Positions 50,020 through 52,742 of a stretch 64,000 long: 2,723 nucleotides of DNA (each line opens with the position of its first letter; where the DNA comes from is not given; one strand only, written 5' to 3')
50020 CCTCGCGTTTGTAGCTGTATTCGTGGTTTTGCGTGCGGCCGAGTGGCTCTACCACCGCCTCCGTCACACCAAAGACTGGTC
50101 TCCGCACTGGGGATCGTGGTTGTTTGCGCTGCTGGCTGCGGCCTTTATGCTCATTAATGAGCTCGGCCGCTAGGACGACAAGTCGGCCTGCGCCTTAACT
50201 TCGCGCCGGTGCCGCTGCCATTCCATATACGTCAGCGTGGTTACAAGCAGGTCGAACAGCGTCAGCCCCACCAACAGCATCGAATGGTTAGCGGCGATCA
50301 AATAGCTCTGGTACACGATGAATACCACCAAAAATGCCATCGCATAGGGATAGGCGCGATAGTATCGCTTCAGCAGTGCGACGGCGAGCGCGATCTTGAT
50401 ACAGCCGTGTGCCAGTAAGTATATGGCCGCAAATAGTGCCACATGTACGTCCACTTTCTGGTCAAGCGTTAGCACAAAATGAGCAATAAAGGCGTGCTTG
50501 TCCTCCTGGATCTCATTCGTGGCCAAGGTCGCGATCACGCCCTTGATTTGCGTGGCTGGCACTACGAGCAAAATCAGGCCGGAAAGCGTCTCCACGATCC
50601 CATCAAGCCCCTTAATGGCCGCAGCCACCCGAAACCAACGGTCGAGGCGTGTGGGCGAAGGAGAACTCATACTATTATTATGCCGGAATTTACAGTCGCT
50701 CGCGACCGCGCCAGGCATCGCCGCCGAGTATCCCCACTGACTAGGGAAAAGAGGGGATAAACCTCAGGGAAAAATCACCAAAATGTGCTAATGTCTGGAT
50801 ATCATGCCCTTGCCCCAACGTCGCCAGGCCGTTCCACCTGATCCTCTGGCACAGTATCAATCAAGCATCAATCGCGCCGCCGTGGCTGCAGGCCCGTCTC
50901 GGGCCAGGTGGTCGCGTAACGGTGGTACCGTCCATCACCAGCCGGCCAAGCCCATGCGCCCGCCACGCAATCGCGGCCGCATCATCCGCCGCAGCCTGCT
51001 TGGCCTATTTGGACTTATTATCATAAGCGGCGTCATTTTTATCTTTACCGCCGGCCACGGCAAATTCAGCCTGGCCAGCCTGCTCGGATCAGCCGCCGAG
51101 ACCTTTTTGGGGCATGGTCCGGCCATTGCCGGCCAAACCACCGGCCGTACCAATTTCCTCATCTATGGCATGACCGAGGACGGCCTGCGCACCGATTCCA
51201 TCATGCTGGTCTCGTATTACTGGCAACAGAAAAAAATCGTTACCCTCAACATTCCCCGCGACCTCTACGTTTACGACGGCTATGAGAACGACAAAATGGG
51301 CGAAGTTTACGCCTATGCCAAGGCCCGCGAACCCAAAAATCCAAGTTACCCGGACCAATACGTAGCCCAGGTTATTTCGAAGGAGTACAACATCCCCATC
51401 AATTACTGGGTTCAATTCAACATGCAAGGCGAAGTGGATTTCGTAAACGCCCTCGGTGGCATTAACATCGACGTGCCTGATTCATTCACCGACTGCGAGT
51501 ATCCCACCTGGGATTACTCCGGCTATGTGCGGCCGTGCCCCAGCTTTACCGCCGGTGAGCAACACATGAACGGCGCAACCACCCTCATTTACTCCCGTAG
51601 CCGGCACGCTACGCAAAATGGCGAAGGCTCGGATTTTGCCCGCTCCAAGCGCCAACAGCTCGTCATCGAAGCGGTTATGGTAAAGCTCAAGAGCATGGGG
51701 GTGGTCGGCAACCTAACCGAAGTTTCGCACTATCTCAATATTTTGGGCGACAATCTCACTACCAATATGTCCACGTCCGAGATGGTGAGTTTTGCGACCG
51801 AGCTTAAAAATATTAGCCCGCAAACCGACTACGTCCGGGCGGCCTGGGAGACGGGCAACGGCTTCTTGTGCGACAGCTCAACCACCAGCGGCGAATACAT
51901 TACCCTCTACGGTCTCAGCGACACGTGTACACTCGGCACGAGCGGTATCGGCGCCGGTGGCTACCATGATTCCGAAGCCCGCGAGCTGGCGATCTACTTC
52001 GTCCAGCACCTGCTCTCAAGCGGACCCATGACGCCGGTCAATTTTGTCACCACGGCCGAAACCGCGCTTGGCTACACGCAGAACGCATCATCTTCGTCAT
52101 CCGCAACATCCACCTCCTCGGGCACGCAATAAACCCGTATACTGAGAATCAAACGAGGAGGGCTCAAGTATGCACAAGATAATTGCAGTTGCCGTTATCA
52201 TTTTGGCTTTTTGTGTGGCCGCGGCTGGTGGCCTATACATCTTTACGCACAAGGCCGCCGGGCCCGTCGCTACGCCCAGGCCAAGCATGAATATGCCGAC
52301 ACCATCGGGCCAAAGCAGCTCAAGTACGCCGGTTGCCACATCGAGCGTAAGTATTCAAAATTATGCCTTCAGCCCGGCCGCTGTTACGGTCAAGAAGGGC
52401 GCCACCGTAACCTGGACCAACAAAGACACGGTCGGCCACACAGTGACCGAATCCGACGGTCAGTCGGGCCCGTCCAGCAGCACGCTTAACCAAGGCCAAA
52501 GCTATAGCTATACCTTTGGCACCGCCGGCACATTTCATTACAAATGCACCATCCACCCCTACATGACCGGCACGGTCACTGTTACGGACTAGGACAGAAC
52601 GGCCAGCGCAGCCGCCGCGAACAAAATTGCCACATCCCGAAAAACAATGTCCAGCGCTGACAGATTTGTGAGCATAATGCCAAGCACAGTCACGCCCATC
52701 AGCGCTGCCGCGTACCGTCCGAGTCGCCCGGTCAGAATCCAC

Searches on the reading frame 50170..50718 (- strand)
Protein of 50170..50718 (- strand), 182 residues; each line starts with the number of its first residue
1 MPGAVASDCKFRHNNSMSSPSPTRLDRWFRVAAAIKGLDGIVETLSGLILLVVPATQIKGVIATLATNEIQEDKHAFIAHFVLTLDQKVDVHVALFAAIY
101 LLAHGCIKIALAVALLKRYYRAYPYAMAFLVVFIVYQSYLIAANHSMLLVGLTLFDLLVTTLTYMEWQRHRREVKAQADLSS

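Call 28: search_protein_families(library=pfam, proteins=[window:50170-50718:-], max_evalue=0.0001)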
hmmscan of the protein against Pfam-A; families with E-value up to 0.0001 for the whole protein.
window:50170-50718:- (182 aa): 1 family
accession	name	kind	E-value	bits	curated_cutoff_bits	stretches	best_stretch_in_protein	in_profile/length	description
PF09900.14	DUF2127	-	2.6e-21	76.8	24.3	1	29-166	2-139/140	Predicted membrane protein (DUF2127)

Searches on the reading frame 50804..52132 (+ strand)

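Call 28: search_protein_families(library=pfam, proteins=[window:50804-52132:+], max_evalue=0.0001)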
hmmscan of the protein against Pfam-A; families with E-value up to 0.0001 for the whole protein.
window:50804-52132:+ (442 aa): 1 family
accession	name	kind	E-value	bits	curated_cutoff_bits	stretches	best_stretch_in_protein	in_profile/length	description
PF03816.19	LytR_cpsA_psr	-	1.6e-31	109.9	24.6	1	129-296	1-149/150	LytR_cpsA_psr family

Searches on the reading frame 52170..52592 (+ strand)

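Call 29: search_protein_families(library=pfam, proteins=[window:52170-52592:+], max_evalue=0.0001)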
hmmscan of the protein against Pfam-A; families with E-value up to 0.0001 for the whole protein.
window:52170-52592:+ (140 aa): 2 families
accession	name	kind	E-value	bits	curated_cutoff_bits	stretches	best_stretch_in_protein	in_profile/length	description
PF00127.26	Copper-bind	-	8.3e-12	45.8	21.2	1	60-138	7-98/99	Copper binding proteins, plastocyanin/azurin family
PF13473.12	Cupredoxin_1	-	3.4e-09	37.1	27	1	52-138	17-104/104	Cupredoxin-like domain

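Call 64: search_protein_families(library=ncbifam, proteins=[window:52170-52592:+], max_evalue=0.00001)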
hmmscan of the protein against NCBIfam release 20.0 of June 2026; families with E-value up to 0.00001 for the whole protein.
window:52170-52592:+ (140 aa): 3 families
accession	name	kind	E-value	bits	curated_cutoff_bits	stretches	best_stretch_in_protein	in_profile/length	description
TIGR02657.1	amicyanin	equivalog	1.1e-15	57.7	110.2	1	61-138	2-82/83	amicyanin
TIGR03102.1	halo_cynanin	subfamily_domain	4.5e-12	46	93.8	1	61-138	33-114/115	halocyanin domain-containing protein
TIGR02656.1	cyanin_plasto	equivalog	1.5e-07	31.8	87.85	1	65-138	12-98/99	plastocyanin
